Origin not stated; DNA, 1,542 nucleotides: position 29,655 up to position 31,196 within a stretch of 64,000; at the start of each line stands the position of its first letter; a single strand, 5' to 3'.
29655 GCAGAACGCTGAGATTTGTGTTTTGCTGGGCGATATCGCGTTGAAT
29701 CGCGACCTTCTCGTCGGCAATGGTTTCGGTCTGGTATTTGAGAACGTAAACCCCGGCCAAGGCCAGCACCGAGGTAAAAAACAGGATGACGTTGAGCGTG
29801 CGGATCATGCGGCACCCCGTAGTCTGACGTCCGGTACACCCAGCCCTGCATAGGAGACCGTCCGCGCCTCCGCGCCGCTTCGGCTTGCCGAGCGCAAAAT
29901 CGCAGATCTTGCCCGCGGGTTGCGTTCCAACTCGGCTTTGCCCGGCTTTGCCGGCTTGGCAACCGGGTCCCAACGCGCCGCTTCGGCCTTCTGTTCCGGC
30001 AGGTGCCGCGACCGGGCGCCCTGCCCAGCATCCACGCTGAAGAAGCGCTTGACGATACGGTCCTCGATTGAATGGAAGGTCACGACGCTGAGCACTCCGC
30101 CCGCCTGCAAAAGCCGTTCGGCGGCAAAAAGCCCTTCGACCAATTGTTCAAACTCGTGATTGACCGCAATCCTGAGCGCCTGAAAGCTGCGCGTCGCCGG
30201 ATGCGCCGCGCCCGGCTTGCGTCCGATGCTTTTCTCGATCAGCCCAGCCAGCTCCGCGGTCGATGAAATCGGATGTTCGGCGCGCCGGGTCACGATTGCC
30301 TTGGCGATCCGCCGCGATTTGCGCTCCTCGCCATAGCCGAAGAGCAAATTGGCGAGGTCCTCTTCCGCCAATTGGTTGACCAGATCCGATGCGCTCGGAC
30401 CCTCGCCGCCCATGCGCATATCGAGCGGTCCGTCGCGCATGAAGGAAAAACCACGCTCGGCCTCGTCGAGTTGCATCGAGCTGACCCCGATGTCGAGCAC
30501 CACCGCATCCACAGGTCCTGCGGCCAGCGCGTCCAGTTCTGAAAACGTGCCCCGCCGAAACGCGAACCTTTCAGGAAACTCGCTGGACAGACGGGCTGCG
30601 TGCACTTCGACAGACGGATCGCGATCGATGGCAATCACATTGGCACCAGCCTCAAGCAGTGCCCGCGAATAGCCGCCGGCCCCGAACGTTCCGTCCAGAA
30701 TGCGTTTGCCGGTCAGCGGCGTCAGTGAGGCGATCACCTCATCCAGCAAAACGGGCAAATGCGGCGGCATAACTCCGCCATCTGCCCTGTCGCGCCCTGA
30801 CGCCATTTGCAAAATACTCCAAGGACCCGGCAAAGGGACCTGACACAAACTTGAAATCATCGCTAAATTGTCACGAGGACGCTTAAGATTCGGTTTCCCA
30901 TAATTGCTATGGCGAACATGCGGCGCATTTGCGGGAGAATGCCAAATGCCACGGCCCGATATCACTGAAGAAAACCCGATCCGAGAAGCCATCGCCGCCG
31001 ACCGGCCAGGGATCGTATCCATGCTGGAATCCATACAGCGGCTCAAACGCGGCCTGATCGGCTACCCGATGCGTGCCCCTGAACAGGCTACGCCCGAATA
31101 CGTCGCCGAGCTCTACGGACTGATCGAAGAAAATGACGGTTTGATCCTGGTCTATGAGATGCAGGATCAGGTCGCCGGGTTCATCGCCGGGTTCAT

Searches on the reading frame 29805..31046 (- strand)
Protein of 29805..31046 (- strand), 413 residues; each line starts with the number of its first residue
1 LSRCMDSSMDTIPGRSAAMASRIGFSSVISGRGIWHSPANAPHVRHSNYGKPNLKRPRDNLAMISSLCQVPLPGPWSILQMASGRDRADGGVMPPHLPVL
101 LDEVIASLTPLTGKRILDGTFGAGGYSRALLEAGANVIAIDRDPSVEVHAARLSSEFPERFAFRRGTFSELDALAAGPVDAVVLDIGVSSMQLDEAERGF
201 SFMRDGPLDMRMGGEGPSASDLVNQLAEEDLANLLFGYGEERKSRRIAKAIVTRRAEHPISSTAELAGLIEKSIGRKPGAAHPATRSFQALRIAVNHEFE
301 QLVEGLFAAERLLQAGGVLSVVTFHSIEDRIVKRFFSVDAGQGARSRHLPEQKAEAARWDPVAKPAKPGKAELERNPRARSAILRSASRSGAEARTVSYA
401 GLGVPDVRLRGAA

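Call 19: search_protein_families(library=pfam, proteins=[window:29805-31046:-], max_evalue=0.001)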
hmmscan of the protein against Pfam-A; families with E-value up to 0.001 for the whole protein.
window:29805-31046:- (413 aa): 2 families
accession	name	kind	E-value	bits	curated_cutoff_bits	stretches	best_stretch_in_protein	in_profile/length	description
PF01795.25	Methyltransf_5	-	3.8e-84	283.2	27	1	95-389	3-308/309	MraW methylase family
PF13649.12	Methyltransf_25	-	0.00026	22.1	27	1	116-197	1-83/97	Methyltransferase domain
